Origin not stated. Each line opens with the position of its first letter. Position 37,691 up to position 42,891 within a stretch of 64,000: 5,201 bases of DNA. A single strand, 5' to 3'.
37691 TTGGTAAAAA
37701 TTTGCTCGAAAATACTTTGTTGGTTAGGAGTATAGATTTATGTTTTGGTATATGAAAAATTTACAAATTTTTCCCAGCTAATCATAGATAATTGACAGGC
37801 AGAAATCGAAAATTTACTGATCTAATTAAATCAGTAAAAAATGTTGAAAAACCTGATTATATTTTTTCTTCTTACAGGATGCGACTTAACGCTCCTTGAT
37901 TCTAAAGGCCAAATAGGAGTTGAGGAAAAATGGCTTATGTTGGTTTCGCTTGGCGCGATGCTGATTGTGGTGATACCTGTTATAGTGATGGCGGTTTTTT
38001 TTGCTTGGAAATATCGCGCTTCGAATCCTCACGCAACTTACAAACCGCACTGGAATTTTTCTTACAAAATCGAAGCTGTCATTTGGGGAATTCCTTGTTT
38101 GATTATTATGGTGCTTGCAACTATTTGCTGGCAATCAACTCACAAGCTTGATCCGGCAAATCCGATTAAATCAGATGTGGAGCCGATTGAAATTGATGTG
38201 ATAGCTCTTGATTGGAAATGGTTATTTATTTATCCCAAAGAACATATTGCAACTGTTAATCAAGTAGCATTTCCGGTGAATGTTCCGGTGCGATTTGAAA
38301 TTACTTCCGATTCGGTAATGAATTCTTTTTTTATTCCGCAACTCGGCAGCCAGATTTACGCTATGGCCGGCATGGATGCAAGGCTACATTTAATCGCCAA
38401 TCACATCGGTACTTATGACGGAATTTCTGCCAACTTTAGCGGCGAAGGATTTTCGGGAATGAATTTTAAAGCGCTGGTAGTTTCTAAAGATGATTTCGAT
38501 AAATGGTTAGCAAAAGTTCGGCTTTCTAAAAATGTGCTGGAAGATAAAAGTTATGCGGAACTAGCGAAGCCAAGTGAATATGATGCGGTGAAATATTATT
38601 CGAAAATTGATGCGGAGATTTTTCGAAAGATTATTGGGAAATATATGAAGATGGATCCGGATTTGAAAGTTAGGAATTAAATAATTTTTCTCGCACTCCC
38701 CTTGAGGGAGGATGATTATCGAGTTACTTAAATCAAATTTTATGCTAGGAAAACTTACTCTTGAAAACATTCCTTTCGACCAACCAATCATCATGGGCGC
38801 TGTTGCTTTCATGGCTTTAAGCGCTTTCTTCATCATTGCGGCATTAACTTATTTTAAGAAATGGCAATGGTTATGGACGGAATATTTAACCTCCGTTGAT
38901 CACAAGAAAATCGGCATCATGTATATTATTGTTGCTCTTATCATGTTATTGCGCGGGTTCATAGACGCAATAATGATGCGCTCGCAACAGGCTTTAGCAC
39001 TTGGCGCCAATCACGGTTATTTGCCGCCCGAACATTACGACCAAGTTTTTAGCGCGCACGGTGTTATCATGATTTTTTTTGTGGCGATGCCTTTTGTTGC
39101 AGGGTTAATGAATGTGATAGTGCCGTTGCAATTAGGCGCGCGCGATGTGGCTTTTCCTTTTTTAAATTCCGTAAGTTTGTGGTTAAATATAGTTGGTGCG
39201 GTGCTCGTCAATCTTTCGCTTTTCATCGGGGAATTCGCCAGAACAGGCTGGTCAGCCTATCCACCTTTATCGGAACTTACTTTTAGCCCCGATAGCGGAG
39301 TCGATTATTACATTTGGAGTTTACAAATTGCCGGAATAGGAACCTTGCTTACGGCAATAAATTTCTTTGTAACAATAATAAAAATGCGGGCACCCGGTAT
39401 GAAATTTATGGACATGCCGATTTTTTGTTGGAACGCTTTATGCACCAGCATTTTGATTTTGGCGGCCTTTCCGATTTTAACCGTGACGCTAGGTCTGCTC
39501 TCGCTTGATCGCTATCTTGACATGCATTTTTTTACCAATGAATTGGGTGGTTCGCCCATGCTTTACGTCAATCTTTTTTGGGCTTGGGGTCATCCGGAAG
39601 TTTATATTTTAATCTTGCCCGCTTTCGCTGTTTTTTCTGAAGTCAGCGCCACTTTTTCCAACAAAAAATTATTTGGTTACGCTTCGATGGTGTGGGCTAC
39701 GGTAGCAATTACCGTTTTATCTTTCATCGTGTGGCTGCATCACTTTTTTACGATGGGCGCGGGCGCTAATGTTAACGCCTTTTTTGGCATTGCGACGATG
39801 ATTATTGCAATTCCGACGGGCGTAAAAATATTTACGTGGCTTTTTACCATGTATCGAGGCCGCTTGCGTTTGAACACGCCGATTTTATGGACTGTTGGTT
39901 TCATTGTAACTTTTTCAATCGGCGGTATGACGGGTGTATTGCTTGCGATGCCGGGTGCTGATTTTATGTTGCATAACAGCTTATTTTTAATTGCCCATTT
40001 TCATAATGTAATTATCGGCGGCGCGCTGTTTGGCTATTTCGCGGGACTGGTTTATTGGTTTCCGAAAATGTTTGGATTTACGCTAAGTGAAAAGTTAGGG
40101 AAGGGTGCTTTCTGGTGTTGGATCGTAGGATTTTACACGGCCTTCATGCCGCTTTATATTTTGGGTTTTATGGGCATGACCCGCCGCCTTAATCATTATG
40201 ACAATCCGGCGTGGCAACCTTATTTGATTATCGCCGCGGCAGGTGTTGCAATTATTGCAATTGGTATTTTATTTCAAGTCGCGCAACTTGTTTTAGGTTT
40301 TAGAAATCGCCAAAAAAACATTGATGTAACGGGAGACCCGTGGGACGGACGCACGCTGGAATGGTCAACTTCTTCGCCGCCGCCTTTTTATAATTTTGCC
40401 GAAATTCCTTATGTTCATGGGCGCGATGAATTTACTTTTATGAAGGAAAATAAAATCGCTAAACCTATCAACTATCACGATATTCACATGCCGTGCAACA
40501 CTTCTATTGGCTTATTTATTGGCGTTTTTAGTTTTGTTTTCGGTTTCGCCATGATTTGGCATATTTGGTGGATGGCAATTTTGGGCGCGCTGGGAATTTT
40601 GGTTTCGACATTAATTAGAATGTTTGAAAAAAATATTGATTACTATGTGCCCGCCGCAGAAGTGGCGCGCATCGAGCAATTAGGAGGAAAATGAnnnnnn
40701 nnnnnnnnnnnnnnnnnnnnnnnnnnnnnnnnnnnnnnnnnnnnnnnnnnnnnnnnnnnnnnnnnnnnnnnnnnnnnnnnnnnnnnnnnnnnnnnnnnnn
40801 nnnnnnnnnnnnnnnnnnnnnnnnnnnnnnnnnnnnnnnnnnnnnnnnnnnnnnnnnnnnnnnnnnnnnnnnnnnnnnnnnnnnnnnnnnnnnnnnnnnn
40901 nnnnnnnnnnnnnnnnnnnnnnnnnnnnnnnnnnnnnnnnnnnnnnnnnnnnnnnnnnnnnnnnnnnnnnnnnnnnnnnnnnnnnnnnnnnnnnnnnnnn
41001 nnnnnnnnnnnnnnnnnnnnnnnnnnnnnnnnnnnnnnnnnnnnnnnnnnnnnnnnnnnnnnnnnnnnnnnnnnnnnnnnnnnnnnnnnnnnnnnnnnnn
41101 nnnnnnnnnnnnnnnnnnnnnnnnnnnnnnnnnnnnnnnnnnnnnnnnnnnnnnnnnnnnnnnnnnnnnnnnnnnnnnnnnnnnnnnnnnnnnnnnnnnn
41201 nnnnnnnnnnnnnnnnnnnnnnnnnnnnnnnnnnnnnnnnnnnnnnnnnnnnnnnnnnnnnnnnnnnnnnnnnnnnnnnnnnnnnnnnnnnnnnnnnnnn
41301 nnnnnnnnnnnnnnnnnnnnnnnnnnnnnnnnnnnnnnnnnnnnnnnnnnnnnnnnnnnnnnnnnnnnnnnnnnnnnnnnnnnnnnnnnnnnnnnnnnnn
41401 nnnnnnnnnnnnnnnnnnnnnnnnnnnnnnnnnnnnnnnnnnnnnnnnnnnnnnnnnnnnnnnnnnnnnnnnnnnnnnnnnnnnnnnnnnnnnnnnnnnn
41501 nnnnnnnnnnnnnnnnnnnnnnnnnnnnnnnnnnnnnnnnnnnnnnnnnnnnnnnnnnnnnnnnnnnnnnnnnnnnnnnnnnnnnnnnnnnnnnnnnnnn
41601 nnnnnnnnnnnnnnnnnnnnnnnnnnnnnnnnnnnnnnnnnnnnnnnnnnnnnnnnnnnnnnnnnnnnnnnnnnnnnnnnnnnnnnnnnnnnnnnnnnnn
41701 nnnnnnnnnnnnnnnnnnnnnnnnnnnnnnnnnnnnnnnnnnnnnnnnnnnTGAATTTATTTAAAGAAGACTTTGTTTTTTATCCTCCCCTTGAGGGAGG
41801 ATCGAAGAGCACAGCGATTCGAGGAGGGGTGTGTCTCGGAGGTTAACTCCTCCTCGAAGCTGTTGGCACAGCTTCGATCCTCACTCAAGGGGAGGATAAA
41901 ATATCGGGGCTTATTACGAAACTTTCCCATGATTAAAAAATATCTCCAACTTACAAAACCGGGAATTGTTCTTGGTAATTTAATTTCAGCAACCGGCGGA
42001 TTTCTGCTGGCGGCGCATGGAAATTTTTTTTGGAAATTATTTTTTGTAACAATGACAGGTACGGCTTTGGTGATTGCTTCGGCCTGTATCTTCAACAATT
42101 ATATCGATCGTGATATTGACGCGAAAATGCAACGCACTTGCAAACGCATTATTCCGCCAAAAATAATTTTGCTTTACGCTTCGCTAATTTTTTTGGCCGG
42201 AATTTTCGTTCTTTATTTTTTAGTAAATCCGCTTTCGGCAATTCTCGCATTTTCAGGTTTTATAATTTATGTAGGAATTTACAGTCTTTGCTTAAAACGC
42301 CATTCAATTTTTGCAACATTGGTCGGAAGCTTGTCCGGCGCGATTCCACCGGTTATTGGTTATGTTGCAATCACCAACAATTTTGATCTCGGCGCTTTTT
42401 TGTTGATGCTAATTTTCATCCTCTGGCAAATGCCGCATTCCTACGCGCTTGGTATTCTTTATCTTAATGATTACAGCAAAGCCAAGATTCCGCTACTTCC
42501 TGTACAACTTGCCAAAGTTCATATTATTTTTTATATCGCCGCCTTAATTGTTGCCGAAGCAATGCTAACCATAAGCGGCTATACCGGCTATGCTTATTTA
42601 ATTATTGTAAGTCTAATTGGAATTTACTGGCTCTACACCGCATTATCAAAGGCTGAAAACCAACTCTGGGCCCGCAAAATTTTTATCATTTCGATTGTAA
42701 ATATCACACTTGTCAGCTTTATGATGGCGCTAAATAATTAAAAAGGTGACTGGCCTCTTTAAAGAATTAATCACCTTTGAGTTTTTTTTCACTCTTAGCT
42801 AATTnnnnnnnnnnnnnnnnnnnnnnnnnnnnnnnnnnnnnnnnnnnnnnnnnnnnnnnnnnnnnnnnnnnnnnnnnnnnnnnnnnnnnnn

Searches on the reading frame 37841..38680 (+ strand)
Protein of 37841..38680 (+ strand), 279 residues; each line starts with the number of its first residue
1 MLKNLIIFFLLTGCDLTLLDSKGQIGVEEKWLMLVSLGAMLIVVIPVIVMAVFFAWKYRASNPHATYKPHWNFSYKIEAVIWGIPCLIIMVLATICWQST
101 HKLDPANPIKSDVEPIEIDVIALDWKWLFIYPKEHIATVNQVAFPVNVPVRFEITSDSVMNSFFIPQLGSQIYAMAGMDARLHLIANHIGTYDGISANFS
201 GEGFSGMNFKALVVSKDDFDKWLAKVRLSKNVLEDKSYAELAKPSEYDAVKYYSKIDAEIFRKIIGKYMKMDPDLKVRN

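Call 12: search_protein_families(library=pfam, proteins=[window:37841-38680:+], max_evalue=0.001)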
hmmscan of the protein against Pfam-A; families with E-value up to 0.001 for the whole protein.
window:37841-38680:+ (279 aa): 2 families
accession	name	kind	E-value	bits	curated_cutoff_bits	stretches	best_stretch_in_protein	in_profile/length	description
PF06481.20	COX_ARM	-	3e-12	46.6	23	1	229-270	3-44/46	COX Aromatic Rich Motif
PF00116.26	COX2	-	3.9e-07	30.5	22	1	133-208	39-114/120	Cytochrome C oxidase subunit II, periplasmic domain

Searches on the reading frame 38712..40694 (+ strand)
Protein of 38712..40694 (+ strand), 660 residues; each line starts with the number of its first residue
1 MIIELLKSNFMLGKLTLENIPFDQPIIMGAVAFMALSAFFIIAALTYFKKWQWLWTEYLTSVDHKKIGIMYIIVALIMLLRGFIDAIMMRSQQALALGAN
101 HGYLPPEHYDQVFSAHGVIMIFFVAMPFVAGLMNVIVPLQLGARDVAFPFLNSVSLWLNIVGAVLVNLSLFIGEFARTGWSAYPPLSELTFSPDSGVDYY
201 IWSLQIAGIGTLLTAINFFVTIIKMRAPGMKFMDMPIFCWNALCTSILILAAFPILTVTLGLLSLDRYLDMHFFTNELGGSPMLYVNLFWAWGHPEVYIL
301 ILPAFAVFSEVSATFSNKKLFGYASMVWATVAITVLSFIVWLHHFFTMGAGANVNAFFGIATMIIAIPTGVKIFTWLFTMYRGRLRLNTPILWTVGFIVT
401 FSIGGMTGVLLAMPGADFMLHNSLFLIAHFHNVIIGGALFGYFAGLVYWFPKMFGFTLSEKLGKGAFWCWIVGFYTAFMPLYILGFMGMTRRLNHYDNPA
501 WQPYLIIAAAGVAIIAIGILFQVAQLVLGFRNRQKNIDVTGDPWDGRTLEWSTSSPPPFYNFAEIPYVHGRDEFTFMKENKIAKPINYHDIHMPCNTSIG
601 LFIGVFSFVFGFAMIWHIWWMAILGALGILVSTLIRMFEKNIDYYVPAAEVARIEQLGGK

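Call 12: search_protein_families(library=pfam, proteins=[window:38712-40694:+], max_evalue=0.001)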
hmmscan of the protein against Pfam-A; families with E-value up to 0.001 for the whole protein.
window:38712-40694:+ (660 aa): 1 family
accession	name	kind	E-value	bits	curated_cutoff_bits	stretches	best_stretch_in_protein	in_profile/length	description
PF00115.25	COX1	-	4.2e-149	497.6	34.8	1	66-513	1-435/436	Cytochrome C and Quinol oxidase polypeptide I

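Call 43: list_cluster_members(proteins=[window:38712-40691:+, window:62989-63990:-, window:33545-35245:-, window:55135-57141:+, window:51251-52054:+, window:44439-45488:-])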
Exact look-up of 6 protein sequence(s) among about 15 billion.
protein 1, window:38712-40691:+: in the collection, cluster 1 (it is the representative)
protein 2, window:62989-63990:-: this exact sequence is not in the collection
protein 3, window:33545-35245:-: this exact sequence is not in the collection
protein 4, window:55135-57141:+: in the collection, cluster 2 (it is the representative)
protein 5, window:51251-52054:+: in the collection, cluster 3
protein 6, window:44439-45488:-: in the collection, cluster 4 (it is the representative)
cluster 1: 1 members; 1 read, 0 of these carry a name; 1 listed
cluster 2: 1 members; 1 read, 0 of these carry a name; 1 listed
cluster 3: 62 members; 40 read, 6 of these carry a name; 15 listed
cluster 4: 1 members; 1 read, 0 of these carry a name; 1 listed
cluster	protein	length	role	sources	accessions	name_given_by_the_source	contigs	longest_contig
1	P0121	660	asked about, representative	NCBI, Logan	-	-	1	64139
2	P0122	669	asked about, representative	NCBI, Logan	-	-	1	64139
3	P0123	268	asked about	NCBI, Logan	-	-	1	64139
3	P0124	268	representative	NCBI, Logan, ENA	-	-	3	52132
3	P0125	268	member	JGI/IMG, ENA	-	predicted transcriptional regulator of viral defense system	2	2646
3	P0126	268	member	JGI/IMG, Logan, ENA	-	predicted transcriptional regulator of viral defense system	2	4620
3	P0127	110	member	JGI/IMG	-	hypothetical protein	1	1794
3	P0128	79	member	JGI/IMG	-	hypothetical protein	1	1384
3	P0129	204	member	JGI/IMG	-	predicted transcriptional regulator of viral defense system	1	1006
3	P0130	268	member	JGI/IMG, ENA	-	predicted transcriptional regulator of viral defense system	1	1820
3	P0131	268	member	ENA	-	-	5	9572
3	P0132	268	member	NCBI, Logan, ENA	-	-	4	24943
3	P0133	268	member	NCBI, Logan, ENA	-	-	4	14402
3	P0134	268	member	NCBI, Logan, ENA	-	-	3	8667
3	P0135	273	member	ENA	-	-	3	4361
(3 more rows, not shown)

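Call 45: find_homologous_proteins(query=window:38712-40691:+, max_evalue=1e-50)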
Query window:38712-40691:+ (660 aa): 8000 proteins with E <= 1e-50 among 8000 candidates; the best 120 are listed.
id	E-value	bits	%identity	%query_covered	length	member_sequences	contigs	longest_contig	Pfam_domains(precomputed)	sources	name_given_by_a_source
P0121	0.0e+0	1499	100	100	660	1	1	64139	PF00115.26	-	-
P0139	0.0e+0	1278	83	98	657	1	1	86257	PF00115.26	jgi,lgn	-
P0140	0.0e+0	1240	70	68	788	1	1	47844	PF00115.26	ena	-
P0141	0.0e+0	1208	79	98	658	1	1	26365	PF00115.26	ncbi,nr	ncbi:MAG: cytochrome o ubiquinol oxidase subunit I [Alphaproteobacteria bacterium]|nr:cytochrome o u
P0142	0.0e+0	1163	76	98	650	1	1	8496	PF00115.26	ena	-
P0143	0.0e+0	1163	75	98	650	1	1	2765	PF00115.26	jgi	-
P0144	0.0e+0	1155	75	98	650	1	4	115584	PF00115.26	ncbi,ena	-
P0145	0.0e+0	1155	75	98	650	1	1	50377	PF00115.26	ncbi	ncbi:MAG: cytochrome o ubiquinol oxidase subunit I [Roseiarcus sp.]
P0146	0.0e+0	1154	75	98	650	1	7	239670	PF00115.26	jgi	jgi:cytochrome o ubiquinol oxidase subunit 1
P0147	0.0e+0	1154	75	98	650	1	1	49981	PF00115.26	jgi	jgi:cytochrome o ubiquinol oxidase subunit 1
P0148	0.0e+0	1154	75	98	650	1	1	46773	PF00115.26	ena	-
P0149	0.0e+0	1154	75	98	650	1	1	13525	PF00115.26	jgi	-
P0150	0.0e+0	1152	75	98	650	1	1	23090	PF00115.26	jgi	jgi:cytochrome o ubiquinol oxidase subunit 1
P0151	0.0e+0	1147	67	67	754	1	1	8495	PF00115.26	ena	-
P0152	0.0e+0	1147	75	98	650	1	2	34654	PF00115.26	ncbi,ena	-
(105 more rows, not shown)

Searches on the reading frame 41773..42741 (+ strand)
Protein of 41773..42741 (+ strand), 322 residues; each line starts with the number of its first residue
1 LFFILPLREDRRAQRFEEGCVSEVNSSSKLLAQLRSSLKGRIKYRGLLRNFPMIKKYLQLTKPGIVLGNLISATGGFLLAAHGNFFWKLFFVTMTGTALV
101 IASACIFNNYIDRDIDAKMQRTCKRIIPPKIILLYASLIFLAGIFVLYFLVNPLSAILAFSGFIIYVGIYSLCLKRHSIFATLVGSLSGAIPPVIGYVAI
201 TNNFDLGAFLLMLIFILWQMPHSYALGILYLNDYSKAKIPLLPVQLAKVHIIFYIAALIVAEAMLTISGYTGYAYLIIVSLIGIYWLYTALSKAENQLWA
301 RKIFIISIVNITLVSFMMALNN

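Call 12: search_protein_families(library=pfam, proteins=[window:41773-42741:+], max_evalue=0.001)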
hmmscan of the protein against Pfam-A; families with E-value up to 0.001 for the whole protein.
window:41773-42741:+ (322 aa): 1 family
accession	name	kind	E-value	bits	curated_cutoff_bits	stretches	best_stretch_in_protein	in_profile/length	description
PF01040.23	UbiA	-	3.7e-48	164.4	34.2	1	70-298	2-239/250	UbiA prenyltransferase family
